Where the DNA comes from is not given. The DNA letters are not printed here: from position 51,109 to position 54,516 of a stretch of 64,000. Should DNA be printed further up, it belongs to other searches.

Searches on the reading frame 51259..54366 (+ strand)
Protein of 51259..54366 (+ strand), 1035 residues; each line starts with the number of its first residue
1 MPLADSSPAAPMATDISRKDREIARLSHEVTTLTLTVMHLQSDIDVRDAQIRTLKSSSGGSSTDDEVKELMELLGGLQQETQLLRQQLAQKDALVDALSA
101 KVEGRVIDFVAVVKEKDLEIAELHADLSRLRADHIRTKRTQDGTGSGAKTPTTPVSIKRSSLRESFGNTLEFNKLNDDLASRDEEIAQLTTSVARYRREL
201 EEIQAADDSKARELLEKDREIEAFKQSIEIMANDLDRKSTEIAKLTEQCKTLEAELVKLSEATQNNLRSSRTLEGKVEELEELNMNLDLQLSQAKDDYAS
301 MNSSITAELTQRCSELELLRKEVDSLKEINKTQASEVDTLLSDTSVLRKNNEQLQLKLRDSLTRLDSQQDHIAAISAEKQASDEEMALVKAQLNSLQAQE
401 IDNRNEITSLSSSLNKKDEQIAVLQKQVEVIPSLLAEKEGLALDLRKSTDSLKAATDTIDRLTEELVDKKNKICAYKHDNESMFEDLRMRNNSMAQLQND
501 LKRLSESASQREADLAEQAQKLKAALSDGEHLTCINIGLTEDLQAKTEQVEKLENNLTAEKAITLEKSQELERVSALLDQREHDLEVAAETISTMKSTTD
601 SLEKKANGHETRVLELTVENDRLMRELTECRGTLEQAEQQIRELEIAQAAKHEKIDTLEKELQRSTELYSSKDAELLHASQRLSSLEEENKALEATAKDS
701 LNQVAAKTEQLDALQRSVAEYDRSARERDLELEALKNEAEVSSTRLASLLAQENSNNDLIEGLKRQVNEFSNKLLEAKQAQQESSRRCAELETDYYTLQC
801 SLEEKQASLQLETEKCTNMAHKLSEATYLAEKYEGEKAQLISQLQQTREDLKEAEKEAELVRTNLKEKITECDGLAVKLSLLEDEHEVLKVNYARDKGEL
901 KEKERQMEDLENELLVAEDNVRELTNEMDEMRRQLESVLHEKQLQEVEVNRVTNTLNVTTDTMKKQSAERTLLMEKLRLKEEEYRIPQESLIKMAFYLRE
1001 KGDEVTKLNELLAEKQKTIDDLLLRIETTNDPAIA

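Call 63: search_protein_families(library=pfam, proteins=[window:51259-54366:+], max_evalue=0.001)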
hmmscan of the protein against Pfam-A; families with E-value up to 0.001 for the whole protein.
window:51259-54366:+ (1035 aa): 2 families
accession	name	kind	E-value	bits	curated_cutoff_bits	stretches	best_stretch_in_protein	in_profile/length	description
PF09762.14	CCDC93_CC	-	0.00037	20.1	30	1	186-433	51-294/429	CCDC93 coiled-coil domain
PF06818.20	Fez1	-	0.00081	20.4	34.4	0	707-822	43-158/199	Fez1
